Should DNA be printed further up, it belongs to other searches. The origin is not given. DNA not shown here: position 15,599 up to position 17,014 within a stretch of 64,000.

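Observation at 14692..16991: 2.2-kb two-gene cassette (DUF4145-like plus a 371-aa unknown) exactly bounded by 116-bp direct repeats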

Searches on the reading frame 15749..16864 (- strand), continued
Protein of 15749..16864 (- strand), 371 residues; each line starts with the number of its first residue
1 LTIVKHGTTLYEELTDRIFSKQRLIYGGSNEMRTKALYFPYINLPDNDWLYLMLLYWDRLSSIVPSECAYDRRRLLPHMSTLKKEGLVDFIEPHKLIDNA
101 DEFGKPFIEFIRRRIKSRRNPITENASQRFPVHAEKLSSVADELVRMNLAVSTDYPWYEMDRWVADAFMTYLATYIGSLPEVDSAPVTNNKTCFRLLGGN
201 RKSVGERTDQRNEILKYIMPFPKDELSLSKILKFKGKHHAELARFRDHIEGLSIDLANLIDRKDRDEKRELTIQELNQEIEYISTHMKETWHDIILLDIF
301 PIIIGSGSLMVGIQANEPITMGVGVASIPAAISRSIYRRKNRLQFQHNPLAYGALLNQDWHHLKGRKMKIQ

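Call 103: search_protein_families(library=padloc, proteins=[L143:2-1738:+, L141:2-991:+, L141:2340-3689:+, L041:7196-8233:-, L041:5028-5747:-, L042:7044-7805:+, L040:4508-6379:+, L138:2654-3496:+], max_evalue=0.00001)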
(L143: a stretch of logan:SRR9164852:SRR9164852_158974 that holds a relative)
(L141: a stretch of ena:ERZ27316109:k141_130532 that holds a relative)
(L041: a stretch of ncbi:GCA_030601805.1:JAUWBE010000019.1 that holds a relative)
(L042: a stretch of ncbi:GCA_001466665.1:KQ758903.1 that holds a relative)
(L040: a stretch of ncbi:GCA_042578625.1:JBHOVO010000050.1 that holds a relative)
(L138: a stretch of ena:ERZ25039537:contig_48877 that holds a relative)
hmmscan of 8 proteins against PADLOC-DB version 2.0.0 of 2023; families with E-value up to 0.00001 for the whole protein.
L143:2-1738:+ (579 aa): 5 families
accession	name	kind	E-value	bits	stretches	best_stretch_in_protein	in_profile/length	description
PDLC02506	BrxL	-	5.3e-243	806.2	1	3-578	103-679/680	BrxL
PDLC02508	BrxL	-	6.3e-147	488.8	1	4-386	100-479/698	BrxL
PDLC02509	BrxL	-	1.9e-88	295.4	1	52-379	193-525/535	BrxL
PDLC02505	BrxL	-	2.9e-64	215.7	1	16-366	112-470/482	BrxL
PDLC02507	BrxL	-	3e-47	159.6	1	22-366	128-469/482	BrxL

L141:2-991:+ (330 aa): 1 family
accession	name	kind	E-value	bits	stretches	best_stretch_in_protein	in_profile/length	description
PDLC02214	QatC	-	4.7e-07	27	1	5-93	298-388/453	-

L141:2340-3689:+ (450 aa): 13 families
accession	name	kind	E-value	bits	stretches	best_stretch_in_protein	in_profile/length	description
PDLC03865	LmuB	-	1.7e-24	84.1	1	1-335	1-344/1007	-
PDLC03859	LmuB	-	4.7e-17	60.4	1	1-398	3-389/611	-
PDLC03863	LmuB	-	3e-10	37.4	1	25-154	25-133/610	-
PDLC04135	mad3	-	1.2e-09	36.2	1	26-172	24-169/374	mads_3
PDLC00271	PtuA1|PtuA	-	1.4e-08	32.8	1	1-107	1-108/421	AAA ATPase domain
PDLC02979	AriA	-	2.7e-08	32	1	1-162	1-116/373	-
PDLC03868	LmuB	-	5.3e-08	29.6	1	28-94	32-97/1035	-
PDLC03861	LmuB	-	5.2e-07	26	1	3-67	210-272/1213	-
PDLC02714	PbeC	-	9e-07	26.1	1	1-89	1-92/651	PbeC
PDLC02913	ATPase_I-A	-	1.1e-06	26.1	1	2-108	53-160/508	-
PDLC02981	AriAB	-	3.8e-06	23.9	1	1-91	1-85/694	-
PDLC02747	PbeC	-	7e-06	23.2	0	28-54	30-56/632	PbeC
PDLC00311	PtuA1|PtuA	-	9.3e-06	22.9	0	1-125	1-116/455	AAA ATPase domain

L041:7196-8233:- (345 aa): 0 families

L041:5028-5747:- (239 aa): 0 families

L042:7044-7805:+ (254 aa): 2 families
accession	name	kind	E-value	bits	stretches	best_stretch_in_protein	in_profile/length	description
PDLC05019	PDC-S44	-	2e-67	225.2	1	7-252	4-252/259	-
PDLC05020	PDC-S44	-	3.9e-10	37.7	1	9-251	5-254/277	-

L040:4508-6379:+ (624 aa): 0 families

L138:2654-3496:+ (281 aa): 0 families

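Call 104: search_protein_families(library=pfam, proteins=[L138:1328-2071:+, L141:2-991:+], max_evalue=0.05)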
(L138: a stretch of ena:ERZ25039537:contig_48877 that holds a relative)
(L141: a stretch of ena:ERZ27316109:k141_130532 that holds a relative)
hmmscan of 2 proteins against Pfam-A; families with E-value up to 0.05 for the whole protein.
L138:1328-2071:+ (248 aa): 0 families

L141:2-991:+ (330 aa): 2 families
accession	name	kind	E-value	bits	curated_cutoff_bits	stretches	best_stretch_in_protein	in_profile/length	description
PF18742.7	DpnII-MboI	-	4.2e-12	46.3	27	1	219-323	33-140/150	REase_DpnII-MboI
PF06508.19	QueC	-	0.00031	20.7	22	1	2-64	148-205/210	Queuosine biosynthesis protein QueC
